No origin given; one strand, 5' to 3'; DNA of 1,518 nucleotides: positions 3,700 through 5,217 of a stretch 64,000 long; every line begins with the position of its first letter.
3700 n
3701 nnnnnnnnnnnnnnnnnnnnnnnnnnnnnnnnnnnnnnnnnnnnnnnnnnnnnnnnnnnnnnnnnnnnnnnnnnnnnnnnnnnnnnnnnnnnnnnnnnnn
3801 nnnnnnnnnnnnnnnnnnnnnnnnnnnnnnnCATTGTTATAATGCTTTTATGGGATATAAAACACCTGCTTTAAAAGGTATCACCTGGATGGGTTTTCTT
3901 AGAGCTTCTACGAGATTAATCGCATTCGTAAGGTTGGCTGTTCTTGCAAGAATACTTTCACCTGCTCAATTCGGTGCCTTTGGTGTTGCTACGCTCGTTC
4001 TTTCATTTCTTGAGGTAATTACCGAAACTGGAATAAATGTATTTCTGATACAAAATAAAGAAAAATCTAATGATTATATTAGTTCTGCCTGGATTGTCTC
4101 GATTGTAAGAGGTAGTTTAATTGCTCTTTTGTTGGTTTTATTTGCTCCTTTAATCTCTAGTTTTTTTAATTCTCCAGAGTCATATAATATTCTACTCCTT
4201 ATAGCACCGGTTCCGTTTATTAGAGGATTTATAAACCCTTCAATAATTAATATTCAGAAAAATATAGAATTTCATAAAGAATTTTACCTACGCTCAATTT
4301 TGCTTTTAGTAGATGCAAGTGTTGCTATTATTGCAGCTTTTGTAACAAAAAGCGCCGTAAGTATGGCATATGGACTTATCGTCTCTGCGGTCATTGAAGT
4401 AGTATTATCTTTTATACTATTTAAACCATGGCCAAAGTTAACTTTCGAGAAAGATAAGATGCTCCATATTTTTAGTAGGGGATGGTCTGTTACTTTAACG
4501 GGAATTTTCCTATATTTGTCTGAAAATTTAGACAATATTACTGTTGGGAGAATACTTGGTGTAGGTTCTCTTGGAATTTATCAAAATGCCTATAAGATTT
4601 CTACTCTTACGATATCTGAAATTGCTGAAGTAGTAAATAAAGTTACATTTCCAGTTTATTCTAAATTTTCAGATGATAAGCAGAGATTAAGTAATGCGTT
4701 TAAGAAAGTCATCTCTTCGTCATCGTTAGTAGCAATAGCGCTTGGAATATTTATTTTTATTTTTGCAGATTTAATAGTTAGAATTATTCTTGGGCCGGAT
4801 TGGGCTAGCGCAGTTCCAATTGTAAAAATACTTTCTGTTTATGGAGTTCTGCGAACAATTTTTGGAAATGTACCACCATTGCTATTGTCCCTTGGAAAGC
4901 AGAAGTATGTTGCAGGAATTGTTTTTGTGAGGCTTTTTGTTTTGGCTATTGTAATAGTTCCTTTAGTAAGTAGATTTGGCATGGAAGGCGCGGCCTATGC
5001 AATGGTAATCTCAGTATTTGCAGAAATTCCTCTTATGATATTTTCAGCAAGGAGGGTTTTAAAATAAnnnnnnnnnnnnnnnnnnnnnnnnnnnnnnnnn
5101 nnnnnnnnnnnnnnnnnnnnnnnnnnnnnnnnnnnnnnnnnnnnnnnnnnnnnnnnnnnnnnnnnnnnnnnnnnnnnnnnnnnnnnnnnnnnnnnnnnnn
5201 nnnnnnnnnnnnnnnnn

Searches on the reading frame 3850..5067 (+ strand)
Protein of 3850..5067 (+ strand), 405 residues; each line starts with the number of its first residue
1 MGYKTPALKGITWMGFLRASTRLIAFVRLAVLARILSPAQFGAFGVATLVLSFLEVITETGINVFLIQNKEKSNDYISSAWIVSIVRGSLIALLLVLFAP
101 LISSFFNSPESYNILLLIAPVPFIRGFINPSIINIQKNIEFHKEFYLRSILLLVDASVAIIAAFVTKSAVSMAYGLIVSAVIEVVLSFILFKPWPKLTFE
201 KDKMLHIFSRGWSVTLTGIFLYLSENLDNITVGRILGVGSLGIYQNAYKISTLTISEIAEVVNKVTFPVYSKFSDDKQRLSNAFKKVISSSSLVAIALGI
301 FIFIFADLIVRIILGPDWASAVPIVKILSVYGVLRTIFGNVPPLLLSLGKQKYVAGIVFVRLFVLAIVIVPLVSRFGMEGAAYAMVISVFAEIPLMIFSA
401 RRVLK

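Call 21: search_protein_families(library=pfam, proteins=[window:3850-5067:+], max_evalue=0.001)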
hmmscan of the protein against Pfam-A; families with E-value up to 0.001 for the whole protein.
window:3850-5067:+ (405 aa): 2 families
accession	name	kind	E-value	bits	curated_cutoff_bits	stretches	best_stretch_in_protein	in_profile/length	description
PF13440.11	Polysacc_synt_3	-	1.6e-71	241.4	23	1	31-323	1-293/293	Polysaccharide biosynthesis protein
PF01943.22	Polysacc_synt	-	4.9e-35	121.7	28.2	1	8-273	2-273/274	Polysaccharide biosynthesis protein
